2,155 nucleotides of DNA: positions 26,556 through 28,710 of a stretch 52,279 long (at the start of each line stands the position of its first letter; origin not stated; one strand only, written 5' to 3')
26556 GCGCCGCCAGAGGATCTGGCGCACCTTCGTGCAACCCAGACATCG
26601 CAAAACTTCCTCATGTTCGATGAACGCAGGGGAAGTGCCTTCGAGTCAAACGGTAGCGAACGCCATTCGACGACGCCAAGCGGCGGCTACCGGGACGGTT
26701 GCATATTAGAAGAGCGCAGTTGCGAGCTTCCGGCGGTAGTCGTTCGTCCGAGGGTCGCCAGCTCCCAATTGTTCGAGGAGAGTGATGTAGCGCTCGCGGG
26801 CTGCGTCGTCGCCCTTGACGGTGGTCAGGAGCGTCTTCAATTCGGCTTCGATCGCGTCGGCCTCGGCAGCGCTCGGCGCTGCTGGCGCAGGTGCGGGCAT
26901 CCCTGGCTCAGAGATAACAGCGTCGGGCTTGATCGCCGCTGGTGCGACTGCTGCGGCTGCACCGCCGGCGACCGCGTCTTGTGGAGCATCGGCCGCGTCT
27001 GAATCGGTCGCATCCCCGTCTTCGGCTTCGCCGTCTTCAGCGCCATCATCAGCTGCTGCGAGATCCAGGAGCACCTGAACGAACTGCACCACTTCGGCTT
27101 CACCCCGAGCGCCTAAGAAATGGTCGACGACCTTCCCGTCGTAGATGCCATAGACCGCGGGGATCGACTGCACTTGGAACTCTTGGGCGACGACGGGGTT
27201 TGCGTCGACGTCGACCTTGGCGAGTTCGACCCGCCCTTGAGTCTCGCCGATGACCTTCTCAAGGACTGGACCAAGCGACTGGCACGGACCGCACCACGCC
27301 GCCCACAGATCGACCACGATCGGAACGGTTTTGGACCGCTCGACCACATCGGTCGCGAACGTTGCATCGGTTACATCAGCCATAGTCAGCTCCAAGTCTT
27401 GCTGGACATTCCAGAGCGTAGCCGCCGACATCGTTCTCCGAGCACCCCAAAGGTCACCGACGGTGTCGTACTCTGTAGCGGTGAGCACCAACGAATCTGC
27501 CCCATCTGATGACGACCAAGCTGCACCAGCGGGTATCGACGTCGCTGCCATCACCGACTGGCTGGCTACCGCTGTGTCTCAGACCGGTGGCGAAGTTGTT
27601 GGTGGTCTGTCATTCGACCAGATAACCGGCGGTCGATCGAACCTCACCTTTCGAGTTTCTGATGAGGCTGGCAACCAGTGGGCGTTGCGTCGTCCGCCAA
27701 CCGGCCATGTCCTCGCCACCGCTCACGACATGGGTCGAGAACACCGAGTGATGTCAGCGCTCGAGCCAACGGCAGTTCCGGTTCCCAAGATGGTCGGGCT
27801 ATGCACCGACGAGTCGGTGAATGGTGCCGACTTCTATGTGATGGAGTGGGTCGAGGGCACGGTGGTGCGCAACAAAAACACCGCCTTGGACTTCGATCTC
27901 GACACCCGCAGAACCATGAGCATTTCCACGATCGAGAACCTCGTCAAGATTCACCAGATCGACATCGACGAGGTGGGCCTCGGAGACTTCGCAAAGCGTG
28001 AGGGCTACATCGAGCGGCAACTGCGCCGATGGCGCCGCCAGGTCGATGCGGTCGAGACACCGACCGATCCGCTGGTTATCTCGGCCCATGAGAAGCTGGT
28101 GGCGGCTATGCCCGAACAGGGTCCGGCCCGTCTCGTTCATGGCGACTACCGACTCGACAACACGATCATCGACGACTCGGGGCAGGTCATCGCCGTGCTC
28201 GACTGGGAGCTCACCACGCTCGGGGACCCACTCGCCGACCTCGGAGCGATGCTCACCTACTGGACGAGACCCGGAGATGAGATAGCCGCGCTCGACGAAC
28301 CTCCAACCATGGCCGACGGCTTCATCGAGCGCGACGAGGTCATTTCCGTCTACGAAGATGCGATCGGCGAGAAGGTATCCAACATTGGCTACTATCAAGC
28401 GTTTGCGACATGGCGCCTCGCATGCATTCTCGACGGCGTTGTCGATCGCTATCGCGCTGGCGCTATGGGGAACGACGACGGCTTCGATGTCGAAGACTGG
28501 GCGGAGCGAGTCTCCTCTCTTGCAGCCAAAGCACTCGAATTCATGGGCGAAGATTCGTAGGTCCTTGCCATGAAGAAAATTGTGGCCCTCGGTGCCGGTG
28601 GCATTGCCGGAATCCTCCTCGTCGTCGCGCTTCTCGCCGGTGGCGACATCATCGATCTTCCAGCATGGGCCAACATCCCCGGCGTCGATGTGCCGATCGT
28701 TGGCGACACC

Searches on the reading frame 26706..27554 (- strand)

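Call 31: search_protein_families(library=pfam, proteins=[window:26706-27554:-], max_evalue=0.0001)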
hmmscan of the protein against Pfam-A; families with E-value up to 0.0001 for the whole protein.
window:26706-27554:- (282 aa): 2 families
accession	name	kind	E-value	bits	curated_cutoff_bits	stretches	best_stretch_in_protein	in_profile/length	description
PF00085.26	Thioredoxin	-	2.4e-23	82.6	23.5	1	59-160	3-102/103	Thioredoxin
PF14561.12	TPR_20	-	4e-08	33.9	25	1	240-282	47-90/90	Tetratricopeptide repeat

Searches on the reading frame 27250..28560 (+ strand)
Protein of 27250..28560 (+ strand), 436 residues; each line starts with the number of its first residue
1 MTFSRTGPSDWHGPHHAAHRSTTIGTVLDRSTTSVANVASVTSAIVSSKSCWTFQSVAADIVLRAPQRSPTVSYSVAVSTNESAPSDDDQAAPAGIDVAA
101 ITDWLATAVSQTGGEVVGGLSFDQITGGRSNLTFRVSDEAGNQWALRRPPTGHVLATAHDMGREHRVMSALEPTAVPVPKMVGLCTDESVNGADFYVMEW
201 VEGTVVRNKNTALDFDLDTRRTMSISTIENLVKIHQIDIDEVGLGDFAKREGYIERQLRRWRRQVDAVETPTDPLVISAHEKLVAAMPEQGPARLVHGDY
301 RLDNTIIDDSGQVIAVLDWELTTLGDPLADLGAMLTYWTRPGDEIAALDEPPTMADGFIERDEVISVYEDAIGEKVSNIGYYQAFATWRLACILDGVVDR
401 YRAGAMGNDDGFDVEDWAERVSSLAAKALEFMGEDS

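Call 30: search_protein_families(library=pfam, proteins=[window:27250-28560:+], max_evalue=0.0001)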
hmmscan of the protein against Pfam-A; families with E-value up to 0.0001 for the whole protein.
window:27250-28560:+ (436 aa): 1 family
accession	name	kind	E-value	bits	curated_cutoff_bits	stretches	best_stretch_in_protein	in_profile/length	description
PF01636.29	APH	-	2.5e-49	168.6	23.2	1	124-344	4-219/239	Phosphotransferase enzyme family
